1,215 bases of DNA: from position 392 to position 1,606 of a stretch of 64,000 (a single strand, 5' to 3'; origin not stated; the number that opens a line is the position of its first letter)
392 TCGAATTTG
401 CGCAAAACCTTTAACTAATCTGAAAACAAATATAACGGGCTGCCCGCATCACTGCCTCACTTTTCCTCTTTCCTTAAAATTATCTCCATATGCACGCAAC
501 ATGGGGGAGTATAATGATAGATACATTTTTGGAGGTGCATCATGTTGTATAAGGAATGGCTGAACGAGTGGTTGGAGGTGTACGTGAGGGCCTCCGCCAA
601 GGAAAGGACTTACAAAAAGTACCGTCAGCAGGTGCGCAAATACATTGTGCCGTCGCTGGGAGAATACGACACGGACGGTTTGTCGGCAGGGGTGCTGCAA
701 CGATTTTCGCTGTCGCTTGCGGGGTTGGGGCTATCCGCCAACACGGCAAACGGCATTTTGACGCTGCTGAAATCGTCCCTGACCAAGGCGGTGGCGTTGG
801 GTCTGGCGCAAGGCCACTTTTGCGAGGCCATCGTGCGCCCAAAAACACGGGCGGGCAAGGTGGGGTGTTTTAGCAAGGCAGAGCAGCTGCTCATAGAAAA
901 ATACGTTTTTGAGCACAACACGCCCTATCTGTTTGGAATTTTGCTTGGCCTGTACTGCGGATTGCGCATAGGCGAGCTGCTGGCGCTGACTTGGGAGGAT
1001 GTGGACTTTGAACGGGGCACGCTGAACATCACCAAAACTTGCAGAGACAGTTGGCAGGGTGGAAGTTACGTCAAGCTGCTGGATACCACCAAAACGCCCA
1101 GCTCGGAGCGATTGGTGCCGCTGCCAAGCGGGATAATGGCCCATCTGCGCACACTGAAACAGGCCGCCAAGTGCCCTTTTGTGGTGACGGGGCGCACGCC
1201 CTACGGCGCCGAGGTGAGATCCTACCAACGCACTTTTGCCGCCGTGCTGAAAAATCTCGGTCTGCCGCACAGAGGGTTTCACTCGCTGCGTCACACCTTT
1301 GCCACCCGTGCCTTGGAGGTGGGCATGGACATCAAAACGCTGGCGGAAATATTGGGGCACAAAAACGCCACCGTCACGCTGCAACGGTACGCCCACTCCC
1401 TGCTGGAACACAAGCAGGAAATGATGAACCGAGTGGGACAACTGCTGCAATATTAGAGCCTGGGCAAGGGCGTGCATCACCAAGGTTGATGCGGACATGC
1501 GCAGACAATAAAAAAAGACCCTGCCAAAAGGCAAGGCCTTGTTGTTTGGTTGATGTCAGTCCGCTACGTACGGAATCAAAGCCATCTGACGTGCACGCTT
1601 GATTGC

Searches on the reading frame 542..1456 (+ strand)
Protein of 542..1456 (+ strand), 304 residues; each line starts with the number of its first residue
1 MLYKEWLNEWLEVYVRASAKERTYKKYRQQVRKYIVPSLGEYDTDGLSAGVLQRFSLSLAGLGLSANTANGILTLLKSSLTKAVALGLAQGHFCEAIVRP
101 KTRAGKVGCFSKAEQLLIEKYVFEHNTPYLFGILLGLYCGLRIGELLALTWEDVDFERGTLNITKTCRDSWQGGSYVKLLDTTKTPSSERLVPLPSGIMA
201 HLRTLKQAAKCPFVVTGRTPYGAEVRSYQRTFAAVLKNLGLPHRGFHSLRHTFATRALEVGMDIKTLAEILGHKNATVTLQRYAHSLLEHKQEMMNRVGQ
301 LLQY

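Call 59: search_protein_families(library=pfam, proteins=[window:542-1456:+], max_evalue=0.0001)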
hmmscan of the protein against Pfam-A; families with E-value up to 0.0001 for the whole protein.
window:542-1456:+ (304 aa): 2 families
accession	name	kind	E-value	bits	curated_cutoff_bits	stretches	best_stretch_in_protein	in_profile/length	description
PF00589.27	Phage_integrase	-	4.1e-24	85.7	27.1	1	133-287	28-169/172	Phage integrase family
PF14659.12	Phage_int_SAM_3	-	5.6e-08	33.3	22.6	1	4-55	3-53/58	Phage integrase, N-terminal SAM-like domain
